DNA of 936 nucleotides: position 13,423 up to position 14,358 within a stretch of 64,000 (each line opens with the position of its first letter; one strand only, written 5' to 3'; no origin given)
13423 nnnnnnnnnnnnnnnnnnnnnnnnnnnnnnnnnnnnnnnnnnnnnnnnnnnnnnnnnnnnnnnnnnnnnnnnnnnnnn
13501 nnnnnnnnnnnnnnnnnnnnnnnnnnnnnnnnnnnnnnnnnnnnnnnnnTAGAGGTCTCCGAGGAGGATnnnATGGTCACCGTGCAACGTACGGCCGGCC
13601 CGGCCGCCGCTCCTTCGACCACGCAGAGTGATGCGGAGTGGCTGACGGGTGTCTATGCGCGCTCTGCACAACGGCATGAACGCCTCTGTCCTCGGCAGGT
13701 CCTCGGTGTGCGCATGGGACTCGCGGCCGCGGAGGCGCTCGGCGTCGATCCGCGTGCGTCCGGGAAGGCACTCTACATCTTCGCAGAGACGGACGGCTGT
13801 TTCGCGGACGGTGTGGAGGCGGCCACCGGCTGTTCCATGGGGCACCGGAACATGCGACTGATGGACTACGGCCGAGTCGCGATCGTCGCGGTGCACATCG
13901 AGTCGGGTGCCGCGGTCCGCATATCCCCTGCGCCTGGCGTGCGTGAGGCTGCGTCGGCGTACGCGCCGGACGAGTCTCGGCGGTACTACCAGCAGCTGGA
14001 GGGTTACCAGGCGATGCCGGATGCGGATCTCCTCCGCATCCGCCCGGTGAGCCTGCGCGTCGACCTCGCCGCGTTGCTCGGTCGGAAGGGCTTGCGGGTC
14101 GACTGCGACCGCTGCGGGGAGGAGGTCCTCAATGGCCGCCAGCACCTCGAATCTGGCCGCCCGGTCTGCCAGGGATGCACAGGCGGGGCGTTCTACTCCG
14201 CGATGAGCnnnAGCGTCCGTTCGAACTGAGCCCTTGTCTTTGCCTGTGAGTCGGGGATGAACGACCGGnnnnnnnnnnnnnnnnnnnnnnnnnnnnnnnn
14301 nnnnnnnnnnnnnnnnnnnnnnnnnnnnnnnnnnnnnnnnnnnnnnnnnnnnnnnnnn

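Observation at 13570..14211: FmdE-domain protein with C-terminal zinc ribbon as fifth gene of the NarG-like operon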

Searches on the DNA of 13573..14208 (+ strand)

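Call 74: search_rna_families(sources=[L041, L019, L053, L072, L051, L007, L044], threshold=gathering)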
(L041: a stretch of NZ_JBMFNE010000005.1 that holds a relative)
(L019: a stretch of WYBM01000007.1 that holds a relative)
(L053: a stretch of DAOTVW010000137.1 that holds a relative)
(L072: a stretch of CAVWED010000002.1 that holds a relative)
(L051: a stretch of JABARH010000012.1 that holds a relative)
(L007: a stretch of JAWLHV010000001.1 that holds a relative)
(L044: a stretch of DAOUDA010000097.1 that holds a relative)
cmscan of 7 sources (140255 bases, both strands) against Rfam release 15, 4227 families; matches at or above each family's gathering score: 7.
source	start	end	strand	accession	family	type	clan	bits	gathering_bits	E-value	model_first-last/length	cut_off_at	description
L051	18049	18121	-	RF00005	tRNA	Gene; tRNA;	CL00001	74.4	29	4.2e-14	1-71/71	no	tRNA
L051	17745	17817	-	RF00005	tRNA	Gene; tRNA;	CL00001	70.4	29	5.5e-13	1-71/71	no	tRNA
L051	16160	16232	-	RF00005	tRNA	Gene; tRNA;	CL00001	67.1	29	4.4e-12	1-71/71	no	tRNA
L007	14869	14942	-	RF00005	tRNA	Gene; tRNA;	CL00001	60.6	29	2.6e-10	1-71/71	no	tRNA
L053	14193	14265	-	RF00005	tRNA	Gene; tRNA;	CL00001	59.5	29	5.3e-10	1-71/71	no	tRNA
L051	17875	17957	-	RF00005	tRNA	Gene; tRNA;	CL00001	57.9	29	1.4e-09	1-71/71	no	tRNA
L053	9678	9822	+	RF01055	Molybdenum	Cis-reg; riboswitch;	-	54.6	36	5.8e-10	1-135/135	no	Molybdenum/Tungsten riboswitch aptamer (Moco RNA motif)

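Call 75: search_rna_families(source=L053, start=9500, end=10100, threshold=gathering, show_alignments=1)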
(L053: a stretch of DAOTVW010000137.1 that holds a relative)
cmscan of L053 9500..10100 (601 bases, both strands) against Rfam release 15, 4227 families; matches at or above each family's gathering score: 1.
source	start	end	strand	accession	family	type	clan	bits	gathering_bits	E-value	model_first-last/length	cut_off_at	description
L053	9678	9822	+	RF01055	Molybdenum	Cis-reg; riboswitch;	-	54.6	36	2.5e-12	1-135/135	no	Molybdenum/Tungsten riboswitch aptamer (Moco RNA motif)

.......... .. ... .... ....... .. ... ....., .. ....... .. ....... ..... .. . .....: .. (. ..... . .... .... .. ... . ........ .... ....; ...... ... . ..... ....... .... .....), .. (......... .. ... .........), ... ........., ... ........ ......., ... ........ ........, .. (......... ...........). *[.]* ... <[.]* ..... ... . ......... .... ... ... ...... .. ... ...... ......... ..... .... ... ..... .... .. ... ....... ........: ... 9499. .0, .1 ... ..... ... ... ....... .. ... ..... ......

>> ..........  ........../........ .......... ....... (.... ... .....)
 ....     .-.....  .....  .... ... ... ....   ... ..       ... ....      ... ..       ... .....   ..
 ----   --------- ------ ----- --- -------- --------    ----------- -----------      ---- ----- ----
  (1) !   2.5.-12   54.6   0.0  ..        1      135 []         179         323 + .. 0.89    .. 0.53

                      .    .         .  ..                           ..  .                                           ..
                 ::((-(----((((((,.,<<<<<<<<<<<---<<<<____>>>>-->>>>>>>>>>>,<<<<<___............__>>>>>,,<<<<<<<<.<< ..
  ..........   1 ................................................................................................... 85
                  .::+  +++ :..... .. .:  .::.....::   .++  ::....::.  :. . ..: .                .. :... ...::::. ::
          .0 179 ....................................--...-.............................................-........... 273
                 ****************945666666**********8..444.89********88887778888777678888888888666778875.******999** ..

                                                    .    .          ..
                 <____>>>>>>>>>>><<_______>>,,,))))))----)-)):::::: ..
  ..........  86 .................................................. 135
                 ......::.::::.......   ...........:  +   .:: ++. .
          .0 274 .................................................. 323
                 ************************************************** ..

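Call 80: search_rna_families(sources=[L022, L016, L024, L071, L067, L030, L039], threshold=gathering)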
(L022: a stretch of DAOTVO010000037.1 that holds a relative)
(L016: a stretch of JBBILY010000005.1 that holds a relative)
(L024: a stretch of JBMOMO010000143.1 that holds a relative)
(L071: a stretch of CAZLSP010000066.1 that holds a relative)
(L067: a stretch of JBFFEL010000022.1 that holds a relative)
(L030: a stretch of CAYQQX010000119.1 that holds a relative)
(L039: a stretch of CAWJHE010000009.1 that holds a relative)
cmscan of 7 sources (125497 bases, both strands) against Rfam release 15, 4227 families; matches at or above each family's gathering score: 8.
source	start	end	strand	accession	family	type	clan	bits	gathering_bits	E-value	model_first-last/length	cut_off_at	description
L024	2230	2303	+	RF00005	tRNA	Gene; tRNA;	CL00001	64.5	29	2e-11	1-71/71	no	tRNA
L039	6391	6587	+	RF01055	Molybdenum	Cis-reg; riboswitch;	-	52.4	36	2.3e-09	1-135/135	no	Molybdenum/Tungsten riboswitch aptamer (Moco RNA motif)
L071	9001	9160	+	RF01055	Molybdenum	Cis-reg; riboswitch;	-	52.3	36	2.3e-09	1-135/135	no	Molybdenum/Tungsten riboswitch aptamer (Moco RNA motif)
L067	9760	9918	+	RF01055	Molybdenum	Cis-reg; riboswitch;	-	50.8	36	6.5e-09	1-135/135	no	Molybdenum/Tungsten riboswitch aptamer (Moco RNA motif)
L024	7986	8129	+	RF01055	Molybdenum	Cis-reg; riboswitch;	-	50.7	36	7.2e-09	1-135/135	no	Molybdenum/Tungsten riboswitch aptamer (Moco RNA motif)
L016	5365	5556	+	RF01055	Molybdenum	Cis-reg; riboswitch;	-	50.3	36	9e-09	1-135/135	no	Molybdenum/Tungsten riboswitch aptamer (Moco RNA motif)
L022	9694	9886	+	RF01055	Molybdenum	Cis-reg; riboswitch;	-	43.7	36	7.7e-07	1-135/135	no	Molybdenum/Tungsten riboswitch aptamer (Moco RNA motif)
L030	8573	8746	+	RF01055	Molybdenum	Cis-reg; riboswitch;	-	36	36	0.00014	1-135/135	no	Molybdenum/Tungsten riboswitch aptamer (Moco RNA motif)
